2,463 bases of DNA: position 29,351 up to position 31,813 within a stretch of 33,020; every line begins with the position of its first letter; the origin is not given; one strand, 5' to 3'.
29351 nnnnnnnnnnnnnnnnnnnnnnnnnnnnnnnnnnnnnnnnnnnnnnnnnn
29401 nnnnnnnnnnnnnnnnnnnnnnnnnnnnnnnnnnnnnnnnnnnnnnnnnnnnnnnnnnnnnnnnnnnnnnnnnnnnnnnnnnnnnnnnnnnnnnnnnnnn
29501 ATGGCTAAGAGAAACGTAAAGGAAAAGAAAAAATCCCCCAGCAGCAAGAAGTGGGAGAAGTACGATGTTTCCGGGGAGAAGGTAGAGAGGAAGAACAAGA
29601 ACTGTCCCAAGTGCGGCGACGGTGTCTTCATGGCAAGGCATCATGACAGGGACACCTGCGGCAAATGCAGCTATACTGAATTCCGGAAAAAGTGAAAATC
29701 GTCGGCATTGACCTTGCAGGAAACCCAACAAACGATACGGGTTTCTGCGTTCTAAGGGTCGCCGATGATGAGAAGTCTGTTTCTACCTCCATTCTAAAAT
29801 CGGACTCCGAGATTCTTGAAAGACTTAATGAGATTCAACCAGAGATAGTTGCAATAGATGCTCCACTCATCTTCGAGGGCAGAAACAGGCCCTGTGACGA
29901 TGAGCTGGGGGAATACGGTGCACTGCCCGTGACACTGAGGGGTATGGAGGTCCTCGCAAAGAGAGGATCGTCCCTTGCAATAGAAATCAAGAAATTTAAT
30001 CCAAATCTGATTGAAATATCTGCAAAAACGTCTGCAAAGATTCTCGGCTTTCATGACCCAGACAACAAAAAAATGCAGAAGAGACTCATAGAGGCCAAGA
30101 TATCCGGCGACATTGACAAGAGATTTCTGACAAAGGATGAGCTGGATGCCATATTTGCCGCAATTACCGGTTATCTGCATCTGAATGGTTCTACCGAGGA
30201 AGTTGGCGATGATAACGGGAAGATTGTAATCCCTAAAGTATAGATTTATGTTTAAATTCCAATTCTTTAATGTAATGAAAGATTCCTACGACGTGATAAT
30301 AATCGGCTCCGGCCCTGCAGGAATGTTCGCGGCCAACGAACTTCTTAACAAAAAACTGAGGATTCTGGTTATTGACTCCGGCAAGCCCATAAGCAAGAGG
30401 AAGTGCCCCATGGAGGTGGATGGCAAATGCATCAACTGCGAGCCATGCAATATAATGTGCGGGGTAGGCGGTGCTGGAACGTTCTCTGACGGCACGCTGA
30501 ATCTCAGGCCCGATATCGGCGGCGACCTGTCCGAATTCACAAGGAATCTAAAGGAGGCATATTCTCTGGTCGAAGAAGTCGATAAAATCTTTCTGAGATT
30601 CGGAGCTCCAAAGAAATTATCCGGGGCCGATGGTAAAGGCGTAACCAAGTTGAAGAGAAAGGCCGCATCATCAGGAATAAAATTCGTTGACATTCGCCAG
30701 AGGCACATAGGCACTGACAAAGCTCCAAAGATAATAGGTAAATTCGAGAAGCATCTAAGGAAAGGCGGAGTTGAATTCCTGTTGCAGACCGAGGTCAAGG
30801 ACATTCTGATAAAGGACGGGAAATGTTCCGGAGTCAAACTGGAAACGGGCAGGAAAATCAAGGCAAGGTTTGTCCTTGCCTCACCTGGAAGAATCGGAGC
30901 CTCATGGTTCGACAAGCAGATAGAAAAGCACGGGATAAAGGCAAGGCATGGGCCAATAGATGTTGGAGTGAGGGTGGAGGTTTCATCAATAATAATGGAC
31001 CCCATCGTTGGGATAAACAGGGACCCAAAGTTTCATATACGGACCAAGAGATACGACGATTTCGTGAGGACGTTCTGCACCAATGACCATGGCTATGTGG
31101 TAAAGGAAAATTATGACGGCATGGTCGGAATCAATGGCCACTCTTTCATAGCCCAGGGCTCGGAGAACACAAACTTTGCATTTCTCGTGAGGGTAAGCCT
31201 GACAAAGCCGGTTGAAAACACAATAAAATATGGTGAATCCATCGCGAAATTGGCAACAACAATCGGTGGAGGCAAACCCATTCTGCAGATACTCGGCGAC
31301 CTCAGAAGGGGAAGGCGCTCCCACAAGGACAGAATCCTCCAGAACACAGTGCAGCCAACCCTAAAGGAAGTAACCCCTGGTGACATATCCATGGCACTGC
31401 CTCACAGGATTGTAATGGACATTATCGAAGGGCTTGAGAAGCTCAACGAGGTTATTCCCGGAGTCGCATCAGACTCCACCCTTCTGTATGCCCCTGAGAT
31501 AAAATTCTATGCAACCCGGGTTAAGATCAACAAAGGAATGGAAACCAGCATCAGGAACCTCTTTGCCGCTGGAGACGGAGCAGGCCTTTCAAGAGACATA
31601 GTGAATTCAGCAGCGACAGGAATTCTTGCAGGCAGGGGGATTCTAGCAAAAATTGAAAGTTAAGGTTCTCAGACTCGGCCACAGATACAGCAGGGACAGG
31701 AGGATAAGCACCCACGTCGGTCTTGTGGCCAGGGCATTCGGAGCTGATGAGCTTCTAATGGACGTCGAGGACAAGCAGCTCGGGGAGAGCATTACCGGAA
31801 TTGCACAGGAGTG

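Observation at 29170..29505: Ribosomal protein S24e carries the same repeat tail; 129 nt are about 96% identical to the S6e tail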

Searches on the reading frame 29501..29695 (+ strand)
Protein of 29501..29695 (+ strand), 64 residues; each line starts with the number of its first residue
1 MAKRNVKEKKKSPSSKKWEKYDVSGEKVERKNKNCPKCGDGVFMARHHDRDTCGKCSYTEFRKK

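Call 8: search_protein_families(library=pfam, proteins=[window:29501-29695:+])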
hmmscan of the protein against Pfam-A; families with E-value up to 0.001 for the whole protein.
window:29501-29695:+ (64 aa): 1 family
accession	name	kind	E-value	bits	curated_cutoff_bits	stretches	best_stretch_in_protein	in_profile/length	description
PF01599.25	Ribosomal_S27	-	2.8e-19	69.2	22.3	1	21-59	5-44/44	Ribosomal protein S27a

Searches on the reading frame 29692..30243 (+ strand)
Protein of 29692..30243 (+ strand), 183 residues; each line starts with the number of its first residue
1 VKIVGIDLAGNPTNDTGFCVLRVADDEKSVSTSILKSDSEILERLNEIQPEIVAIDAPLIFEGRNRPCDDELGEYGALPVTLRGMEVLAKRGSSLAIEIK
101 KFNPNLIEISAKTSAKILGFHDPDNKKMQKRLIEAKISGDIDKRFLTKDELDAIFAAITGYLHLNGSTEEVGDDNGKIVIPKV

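Call 8: search_protein_families(library=pfam, proteins=[window:29692-30243:+])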
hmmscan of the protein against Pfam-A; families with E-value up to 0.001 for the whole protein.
window:29692-30243:+ (183 aa): 1 family
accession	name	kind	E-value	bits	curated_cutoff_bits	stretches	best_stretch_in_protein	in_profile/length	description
PF04250.19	DUF429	-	1.4e-07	31.9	23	1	5-134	1-131/214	Protein of unknown function (DUF429)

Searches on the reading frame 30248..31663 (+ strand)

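Call 8: search_protein_families(library=pfam, proteins=[window:30248-31663:+])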
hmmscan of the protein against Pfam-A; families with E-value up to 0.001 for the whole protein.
window:30248-31663:+ (471 aa): 11 families
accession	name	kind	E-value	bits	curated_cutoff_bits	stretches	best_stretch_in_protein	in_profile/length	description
PF07992.20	Pyr_redox_2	-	1.8e-18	67.4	26.1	2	14-55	1-42/291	Pyridine nucleotide-disulphide oxidoreductase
PF03486.20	HI0933_like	-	1.3e-11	44.8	50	1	15-61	2-47/244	HI0933-like protein Rossmann domain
PF00890.30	FAD_binding_2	-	1.4e-11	44.7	20.4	1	15-47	1-33/414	FAD binding domain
PF01134.28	GIDA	-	1.5e-11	44.5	22.1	1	373-469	297-387/391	Glucose inhibited division protein A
PF21688.3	FAD-depend_C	-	2.1e-11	44.8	27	1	270-418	43-195/197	FAD-dependent protein, C-terminal domain-like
PF01266.30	DAO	-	1.3e-07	31.9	27.9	0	15-47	1-33/353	FAD dependent oxidoreductase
PF00070.33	Pyr_redox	-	1.1e-05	26.3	22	0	165-199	45-80/82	Pyridine nucleotide-disulphide oxidoreductase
PF05834.18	Lycopene_cycl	-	3.3e-05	23.6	23.4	0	15-46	1-34/380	Lycopene cyclase protein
PF01494.25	FAD_binding_3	-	0.00034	20.4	22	0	14-44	2-32/349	FAD binding domain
PF13450.12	NAD_binding_8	-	0.00058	20.5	21.9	0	18-45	1-28/68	NAD(P)-binding Rossmann-like domain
PF12831.13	FAD_oxidored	-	0.00068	19.5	27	0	15-44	1-30/416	FAD dependent oxidoreductase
